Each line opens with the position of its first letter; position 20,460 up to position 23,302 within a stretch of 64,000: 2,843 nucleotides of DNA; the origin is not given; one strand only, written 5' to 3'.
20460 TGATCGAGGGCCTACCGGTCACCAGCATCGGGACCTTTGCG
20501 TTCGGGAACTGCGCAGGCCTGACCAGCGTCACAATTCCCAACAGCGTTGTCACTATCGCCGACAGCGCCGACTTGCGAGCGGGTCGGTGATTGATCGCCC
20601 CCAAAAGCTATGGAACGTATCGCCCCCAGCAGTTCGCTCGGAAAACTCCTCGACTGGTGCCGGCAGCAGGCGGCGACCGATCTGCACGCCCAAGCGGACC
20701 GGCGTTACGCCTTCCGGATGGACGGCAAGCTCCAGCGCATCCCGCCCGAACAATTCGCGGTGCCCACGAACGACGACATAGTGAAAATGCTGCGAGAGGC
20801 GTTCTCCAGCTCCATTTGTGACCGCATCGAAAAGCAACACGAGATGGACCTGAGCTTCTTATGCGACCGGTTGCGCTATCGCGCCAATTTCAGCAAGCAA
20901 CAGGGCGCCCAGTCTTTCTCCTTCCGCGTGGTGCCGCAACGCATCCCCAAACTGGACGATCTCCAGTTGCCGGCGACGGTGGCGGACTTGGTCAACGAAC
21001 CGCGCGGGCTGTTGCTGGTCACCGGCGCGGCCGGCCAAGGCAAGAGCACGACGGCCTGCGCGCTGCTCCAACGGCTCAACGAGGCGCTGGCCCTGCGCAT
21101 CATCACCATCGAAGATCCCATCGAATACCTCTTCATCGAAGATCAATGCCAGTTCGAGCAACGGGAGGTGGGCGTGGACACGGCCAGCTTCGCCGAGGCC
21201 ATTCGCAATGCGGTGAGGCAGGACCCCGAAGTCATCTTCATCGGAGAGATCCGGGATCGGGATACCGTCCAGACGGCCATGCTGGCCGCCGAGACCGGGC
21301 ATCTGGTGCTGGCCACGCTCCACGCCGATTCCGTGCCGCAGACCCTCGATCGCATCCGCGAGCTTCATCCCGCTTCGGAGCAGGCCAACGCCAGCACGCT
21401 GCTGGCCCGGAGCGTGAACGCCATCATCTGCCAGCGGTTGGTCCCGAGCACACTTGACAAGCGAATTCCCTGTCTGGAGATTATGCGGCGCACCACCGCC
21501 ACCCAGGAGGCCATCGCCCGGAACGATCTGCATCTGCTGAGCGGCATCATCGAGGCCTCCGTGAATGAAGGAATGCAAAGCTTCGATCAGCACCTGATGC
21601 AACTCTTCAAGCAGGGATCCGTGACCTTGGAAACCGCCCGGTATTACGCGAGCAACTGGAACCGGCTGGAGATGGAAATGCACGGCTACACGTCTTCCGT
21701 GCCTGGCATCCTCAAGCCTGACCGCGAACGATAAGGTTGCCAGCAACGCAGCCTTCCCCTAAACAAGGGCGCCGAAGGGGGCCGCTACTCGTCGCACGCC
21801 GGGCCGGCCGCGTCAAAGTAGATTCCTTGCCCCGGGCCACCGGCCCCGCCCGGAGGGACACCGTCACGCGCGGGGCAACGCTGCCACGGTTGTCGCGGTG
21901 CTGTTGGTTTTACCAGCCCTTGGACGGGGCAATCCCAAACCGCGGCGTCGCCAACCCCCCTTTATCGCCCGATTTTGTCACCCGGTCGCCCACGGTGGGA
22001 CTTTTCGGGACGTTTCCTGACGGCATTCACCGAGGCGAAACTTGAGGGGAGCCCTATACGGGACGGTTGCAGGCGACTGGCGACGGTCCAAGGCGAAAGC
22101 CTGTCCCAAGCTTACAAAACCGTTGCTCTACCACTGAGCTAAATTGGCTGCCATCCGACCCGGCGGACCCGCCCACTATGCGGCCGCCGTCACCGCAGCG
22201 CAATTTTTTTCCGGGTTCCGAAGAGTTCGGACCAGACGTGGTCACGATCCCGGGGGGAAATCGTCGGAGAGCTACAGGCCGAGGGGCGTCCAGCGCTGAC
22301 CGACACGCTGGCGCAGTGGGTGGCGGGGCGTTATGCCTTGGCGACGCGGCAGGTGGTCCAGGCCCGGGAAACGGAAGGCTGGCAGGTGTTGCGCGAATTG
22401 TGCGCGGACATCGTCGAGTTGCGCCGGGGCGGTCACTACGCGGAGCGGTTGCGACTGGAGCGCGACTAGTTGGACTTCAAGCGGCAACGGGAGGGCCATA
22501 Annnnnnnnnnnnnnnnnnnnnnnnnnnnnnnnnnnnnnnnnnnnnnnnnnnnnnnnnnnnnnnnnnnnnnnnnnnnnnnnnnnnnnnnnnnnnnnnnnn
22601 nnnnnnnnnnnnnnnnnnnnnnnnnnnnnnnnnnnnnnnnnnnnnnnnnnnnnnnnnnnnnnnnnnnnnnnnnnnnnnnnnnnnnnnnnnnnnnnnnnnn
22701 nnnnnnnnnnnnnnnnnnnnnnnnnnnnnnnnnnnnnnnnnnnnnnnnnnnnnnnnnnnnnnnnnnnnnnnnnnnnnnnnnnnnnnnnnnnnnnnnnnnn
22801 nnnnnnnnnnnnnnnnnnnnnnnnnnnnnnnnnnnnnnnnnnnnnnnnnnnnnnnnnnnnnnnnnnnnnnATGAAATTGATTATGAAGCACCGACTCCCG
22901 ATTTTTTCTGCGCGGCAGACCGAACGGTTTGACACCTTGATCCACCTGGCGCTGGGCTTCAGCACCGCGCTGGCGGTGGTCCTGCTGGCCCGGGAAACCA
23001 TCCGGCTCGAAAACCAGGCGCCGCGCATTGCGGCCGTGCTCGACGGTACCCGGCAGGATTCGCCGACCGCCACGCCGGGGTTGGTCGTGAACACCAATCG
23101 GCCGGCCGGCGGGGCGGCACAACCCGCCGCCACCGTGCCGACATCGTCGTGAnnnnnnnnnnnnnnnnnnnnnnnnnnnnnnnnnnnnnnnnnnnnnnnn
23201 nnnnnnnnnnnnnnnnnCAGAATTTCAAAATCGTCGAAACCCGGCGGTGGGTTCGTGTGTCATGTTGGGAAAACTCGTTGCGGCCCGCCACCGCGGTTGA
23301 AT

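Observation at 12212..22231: One intact tRNA-Thr bracketed 9.9 kb apart by its own orphan 3' half and orphan 5' half: tandem or nested integration at the anticodon loop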

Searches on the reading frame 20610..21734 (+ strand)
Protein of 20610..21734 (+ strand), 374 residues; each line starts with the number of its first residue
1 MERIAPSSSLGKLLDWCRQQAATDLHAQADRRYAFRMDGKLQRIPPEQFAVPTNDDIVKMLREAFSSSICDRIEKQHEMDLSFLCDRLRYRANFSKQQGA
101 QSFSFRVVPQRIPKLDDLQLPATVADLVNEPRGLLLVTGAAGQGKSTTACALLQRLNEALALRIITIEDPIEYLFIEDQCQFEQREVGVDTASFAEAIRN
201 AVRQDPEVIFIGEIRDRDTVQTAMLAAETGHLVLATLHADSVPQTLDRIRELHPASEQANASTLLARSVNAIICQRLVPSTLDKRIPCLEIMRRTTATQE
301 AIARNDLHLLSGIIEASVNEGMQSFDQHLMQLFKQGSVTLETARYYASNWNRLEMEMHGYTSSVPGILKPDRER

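Call 8: search_protein_families(library=pfam, proteins=[window:20610-21734:+], max_evalue=0.01)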
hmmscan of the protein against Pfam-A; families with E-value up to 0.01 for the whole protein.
window:20610-21734:+ (374 aa): 7 families
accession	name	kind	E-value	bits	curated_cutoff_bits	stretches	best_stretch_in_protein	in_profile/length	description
PF00437.27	T2SSE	-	1.3e-43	149.6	24.9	1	20-280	22-280/370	Type II/IV secretion system protein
PF25199.1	nSTAND_NTPase5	-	0.00027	21.2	34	1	125-218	34-136/145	Novel STAND NTPase 5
PF13401.12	AAA_22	-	0.00044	21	27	1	131-177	4-33/130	AAA domain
PF13191.12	AAA_16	-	0.0005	21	32.6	1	129-199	20-75/167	AAA ATPase domain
PF00004.35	AAA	-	0.0015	19.4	21.2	1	135-214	1-66/131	ATPase family associated with various cellular activities (AAA)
PF13604.12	AAA_30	-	0.0032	17.7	27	0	122-158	8-44/191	AAA domain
PF03266.21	NTPase_1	-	0.0045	17.3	23.9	0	164-252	49-147/168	NTPase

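Call 10: find_encoding_contigs(protein=window:20610-21734:+, flank=10000, max_places=10)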
Protein window:20610-21734:+ (374 aa): 23 contigs read that carry it; 2 places shown.
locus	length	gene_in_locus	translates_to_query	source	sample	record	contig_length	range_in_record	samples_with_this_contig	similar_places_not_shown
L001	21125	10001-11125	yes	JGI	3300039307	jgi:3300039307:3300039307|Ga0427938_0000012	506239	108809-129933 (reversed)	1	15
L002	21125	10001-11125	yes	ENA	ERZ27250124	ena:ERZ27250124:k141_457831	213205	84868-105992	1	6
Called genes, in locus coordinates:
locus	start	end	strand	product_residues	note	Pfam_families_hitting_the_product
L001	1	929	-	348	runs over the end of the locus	-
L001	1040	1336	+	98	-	-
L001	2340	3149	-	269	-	PF13588:HSDR_N_2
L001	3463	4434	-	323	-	PF13306:LRR_5, PF13855:LRR_8 (faint), PF13306:LRR_5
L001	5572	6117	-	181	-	-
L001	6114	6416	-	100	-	-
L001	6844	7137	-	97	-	-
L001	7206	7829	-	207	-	-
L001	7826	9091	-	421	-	PF00589:Phage_integrase (weak)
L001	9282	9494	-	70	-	-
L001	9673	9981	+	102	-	PF13306:LRR_5 (weak)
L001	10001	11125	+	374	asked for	PF00437:T2SSE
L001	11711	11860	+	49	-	-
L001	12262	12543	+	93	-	-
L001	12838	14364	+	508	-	PF02321:OEP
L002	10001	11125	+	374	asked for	PF00437:T2SSE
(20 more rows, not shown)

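Call 20: find_homologous_proteins(query=window:20610-21734:+, max_evalue=1e-30)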
Query window:20610-21734:+ (374 aa): 7835 proteins with E <= 1e-30 among 8000 candidates; the best 120 are listed.
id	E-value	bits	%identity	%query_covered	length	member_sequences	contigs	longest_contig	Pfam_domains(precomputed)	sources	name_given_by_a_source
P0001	8.6e-244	826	100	100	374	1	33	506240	PF00437.27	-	-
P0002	1.1e-241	819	99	100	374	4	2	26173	PF00437.27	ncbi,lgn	-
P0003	1.3e-241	818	99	100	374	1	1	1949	PF00437.27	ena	-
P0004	4.0e-223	758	91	100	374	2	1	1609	PF00437.27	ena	-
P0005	1.3e-222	756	91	100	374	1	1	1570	PF00437.27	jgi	jgi:twitching motility protein PilT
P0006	1.8e-218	742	89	100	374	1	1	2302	PF00437.27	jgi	jgi:twitching motility protein PilT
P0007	1.1e-217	740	88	100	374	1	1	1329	PF00437.27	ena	-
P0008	4.4e-216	734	87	100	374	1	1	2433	PF00437.27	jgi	jgi:twitching motility protein PilT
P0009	5.3e-212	721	87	100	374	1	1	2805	PF00437.27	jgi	jgi:twitching motility protein PilT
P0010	3.6e-211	718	85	100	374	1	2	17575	PF00437.27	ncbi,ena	-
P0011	4.2e-211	718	87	100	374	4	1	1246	PF00437.27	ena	-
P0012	1.6e-210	716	85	100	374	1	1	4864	PF00437.27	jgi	jgi:twitching motility protein PilT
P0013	3.1e-210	715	85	100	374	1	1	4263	PF00437.27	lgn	-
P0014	6.6e-210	714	83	100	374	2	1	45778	PF00437.27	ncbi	-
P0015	3.0e-209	712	85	100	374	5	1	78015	PF00437.27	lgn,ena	-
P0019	2.5e-208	709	86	100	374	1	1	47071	PF00437.27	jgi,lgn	jgi:twitching motility protein PilT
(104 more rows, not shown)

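Call 21: find_encoding_contigs(protein=P0019, flank=10000, max_places=4)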
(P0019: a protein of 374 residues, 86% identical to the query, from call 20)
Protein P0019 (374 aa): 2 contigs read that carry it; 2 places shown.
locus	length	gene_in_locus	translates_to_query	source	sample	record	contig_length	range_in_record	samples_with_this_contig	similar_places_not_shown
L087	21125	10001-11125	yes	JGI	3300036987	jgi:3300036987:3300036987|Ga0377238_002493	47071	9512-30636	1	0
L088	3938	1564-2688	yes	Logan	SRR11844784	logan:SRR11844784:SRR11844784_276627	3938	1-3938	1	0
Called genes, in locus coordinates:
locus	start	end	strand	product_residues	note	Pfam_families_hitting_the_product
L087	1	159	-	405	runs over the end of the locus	PF00989:PAS (weak), PF08448:PAS_4, PF13426:PAS_9 (weak), PF07730:HisKA_3, PF13581:HATPase_c_2 (weak), PF02518:HATPase_c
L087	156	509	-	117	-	PF07689:KaiB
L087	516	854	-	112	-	PF07689:KaiB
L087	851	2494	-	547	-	PF00004:AAA (faint), PF06745:ATPase, PF13401:AAA_22 (faint), PF03796:DnaB_C (weak), PF06745:ATPase, PF13191:AAA_16 (weak), PF13481:AAA_25, PF01695:IstB_IS21 (weak), +2 more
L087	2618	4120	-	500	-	PF00989:PAS (weak), PF13188:PAS_8 (weak), PF13426:PAS_9 (weak), PF07730:HisKA_3, PF02518:HATPase_c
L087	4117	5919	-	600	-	PF13188:PAS_8 (faint), PF13426:PAS_9, PF00512:HisKA (weak), PF02518:HATPase_c, PF00072:Response_reg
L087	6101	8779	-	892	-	PF01339:CheB_methylest, PF03705:CheR_N, PF01739:CheR, PF06818:Fez1 (weak), PF13596:PAS_10, PF08448:PAS_4 (weak)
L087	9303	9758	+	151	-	PF00011:HSP20, PF17886:ArsA_HSP20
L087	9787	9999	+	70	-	PF09656:PGPGW (weak)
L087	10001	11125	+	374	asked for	PF00437:T2SSE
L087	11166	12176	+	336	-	PF00226:DnaJ, PF01556:DnaJ_C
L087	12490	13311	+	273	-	PF00561:Abhydrolase_1, PF02230:Abhydrolase_2 (faint), PF12146:Hydrolase_4, PF12697:Abhydrolase_6, PF00326:Peptidase_S9 (faint), PF06821:Ser_hydrolase (faint), PF12146:Hydrolase_4 (weak)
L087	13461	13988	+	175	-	-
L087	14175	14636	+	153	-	-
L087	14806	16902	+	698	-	PF04333:MlaA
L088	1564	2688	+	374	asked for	PF00437:T2SSE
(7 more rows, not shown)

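Call 22: find_encoding_contigs(protein=P0015, flank=10000, max_places=4)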
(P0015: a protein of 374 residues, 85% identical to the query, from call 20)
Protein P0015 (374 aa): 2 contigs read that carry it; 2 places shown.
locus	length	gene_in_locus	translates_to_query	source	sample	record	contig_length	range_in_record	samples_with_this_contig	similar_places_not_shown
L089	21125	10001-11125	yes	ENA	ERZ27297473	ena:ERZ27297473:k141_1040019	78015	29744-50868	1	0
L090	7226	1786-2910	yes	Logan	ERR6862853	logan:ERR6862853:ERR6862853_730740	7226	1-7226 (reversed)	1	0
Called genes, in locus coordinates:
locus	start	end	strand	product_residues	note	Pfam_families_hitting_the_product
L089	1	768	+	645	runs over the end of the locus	-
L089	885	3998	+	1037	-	PF13385:Laminin_G_3, PF07944:Beta-AFase-like_GH127_cat, PF20736:Glyco_hydro127M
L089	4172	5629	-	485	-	PF00733:Asn_synthase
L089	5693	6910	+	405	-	-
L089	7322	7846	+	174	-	-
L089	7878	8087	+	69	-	PF07311:Dodecin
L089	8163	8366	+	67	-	PF05532:CsbD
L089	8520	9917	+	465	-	PF05359:DUF748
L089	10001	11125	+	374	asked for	PF00437:T2SSE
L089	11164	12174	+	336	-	PF00226:DnaJ, PF01556:DnaJ_C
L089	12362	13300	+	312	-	PF08240:ADH_N, PF00107:ADH_zinc_N, PF13602:ADH_zinc_N_2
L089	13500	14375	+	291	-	PF09982:LpxR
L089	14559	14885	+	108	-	-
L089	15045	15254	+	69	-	-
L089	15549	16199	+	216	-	-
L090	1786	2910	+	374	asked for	PF00437:T2SSE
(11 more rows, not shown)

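Call 23: find_encoding_contigs(protein=P0002, flank=10000, max_places=4)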
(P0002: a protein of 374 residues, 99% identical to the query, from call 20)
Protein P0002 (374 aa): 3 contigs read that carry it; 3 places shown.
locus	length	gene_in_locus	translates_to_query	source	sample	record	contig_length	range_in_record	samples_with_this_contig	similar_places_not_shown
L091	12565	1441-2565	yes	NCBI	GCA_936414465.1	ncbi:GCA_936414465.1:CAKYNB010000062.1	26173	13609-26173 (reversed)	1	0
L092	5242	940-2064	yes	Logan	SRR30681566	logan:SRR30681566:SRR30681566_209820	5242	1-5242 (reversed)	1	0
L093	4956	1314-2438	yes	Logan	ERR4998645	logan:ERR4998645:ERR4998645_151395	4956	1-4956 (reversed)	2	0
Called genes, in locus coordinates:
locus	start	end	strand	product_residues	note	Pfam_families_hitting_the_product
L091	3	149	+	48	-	?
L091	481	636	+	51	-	PF11752:DUF3309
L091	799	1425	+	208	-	PF01025:GrpE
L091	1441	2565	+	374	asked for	PF00437:T2SSE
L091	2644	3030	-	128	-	PF01850:PIN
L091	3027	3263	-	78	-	-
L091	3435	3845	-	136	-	PF01850:PIN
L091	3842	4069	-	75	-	-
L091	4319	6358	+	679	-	PF00580:UvrD-helicase, PF13245:AAA_19, PF13604:AAA_30 (weak), PF13361:UvrD_C, PF01443:Viral_helicase1 (weak), PF13538:UvrD_C_2 (weak)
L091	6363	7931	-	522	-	PF00672:HAMP, PF00512:HisKA, PF13581:HATPase_c_2 (weak), PF02518:HATPase_c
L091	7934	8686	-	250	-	PF00072:Response_reg, PF00486:Trans_reg_C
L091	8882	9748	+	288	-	PF13499:EF-hand_7 (faint), PF00036:EF-hand_1 (faint), PF13202:EF-hand_5 (faint), PF13405:EF-hand_6 (faint)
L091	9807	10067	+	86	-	PF13711:DUF4160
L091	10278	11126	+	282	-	-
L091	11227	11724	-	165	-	-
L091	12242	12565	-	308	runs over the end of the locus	PF00348:polyprenyl_synt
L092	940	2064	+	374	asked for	PF00437:T2SSE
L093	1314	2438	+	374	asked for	PF00437:T2SSE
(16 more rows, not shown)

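Call 67: search_protein_families(library=ncbifam, proteins=[window:20610-21734:+], max_evalue=0.01)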
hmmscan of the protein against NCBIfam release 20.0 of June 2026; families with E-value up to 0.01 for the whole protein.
window:20610-21734:+ (374 aa): 19 families
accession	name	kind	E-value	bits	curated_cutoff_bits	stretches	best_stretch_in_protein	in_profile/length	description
TIGR01420.1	pilT_fam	subfamily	1.2e-101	340.4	319.1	1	10-349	2-340/343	PilT/PilU family type 4a pilus ATPase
TIGR02525.1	plasmid_TraJ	equivalog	3.4e-44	151.3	368.3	1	9-339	11-359/372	plasmid transfer ATPase TraJ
TIGR02524.1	dot_icm_DotB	equivalog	9.2e-38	130.3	463.3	1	10-337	6-344/358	Dot/Icm type IV secretion system ATPase DotB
TIGR02533.1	type_II_gspE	equivalog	4.6e-37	127.8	630.25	1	124-281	235-382/486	type II secretion system ATPase GspE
NF041000.1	ATPase_ComGA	equivalog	5.3e-37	127.3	300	1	12-279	2-266/267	competence type IV pilus ATPase ComGA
TIGR02538.1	type_IV_pilB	equivalog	1.2e-34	119.9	675.65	1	125-278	309-452/564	type IV-A pilus assembly ATPase PilB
NF007755.0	PRK10436.1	equivalog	3.8e-34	118.1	617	1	12-279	91-356/465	type II secretion system protein GspE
NF053534.1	T4PilAsmATPsTfpB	equivalog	4.4e-33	114.5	850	1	124-278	328-472/584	type IV pilus assembly ATPase TfpB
TIGR02782.1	TrbB_P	equivalog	7.9e-16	58.2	304.55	1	126-274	131-277/303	P-type conjugative transfer ATPase TrbB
TIGR03819.1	heli_sec_ATPase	hypoth_equivalog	1.1e-12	47.8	373.15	1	84-252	122-300/340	TadA family conjugal transfer-associated ATPase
NF058587.1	archaellum_moto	equivalog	3.6e-12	45.8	550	1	135-249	278-393/527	archaellum flagellar ATPase motor FlaI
TIGR02788.1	VirB11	equivalog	5.7e-12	45.3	249.95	1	135-260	147-273/308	P-type DNA transfer ATPase VirB11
NF010469.0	PRK13894.1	subfamily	1.2e-09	38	508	1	125-273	143-290/320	conjugal transfer ATPase TrbB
NF010407.0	PRK13833.1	subfamily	7.9e-09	35.4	499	1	134-274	146-284/323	conjugal transfer protein TrbB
NF053672.1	bindosome_BasE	exception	9.4e-08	31.2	1000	1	128-252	266-391/512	bindosome assembly system ATPase subunit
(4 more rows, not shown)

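Call 84: list_cluster_members(proteins=[L091:799-1425:+, L091:481-636:+, L178:5754-6398:+, L174:7059-8795:+])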
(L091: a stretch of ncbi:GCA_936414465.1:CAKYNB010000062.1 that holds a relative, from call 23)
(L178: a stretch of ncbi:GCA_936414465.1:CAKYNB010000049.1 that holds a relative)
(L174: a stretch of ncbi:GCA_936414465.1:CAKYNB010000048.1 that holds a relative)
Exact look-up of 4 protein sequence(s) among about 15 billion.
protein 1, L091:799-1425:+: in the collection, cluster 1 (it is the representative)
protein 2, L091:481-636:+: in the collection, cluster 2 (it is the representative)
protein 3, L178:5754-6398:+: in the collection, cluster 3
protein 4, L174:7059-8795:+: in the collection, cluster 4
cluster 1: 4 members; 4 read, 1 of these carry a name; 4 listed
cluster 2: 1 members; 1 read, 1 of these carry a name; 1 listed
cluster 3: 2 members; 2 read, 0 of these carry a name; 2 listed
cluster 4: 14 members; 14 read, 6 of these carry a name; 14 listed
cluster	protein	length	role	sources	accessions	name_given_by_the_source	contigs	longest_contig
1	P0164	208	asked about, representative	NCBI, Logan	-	-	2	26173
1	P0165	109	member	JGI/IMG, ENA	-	molecular chaperone GrpE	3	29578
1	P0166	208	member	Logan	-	-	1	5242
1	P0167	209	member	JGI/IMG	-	-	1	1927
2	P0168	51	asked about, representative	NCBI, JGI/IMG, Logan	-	hypothetical protein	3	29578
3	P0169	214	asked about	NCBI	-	-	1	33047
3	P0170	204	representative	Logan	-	-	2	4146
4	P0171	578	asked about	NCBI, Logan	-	-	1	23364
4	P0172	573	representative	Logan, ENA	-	-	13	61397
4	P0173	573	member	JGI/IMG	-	hypothetical protein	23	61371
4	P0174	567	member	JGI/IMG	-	hypothetical protein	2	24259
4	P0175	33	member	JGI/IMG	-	hypothetical protein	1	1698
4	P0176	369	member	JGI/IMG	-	hypothetical protein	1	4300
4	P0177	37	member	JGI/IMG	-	hypothetical protein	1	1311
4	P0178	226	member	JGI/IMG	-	hypothetical protein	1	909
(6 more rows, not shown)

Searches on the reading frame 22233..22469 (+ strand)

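Call 50: search_protein_families(library=pfam, proteins=[window:22233-22469:+], max_evalue=1)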
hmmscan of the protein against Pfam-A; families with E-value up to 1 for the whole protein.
window:22233-22469:+ (78 aa): 2 families
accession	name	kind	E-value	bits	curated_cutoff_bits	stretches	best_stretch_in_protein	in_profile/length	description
PF07219.19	HemY_N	-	0.014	15.9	31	1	15-58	56-99/107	HemY protein N-terminus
PF08971.16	GlgS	-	0.1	13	32.2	1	27-48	42-63/66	Glycogen synthesis protein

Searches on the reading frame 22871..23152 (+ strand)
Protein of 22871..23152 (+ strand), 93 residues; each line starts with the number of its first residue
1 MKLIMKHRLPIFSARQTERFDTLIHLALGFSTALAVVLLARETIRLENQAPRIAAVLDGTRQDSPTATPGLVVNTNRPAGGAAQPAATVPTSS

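Call 50: search_protein_families(library=pfam, proteins=[window:22871-23152:+], max_evalue=1)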
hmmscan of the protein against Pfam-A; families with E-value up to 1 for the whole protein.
window:22871-23152:+ (93 aa): 1 family
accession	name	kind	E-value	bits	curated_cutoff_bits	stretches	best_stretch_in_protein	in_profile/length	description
PF07826.16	IMP_cyclohyd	-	0.17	11.9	28.1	1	16-59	74-117/192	IMP cyclohydrolase-like protein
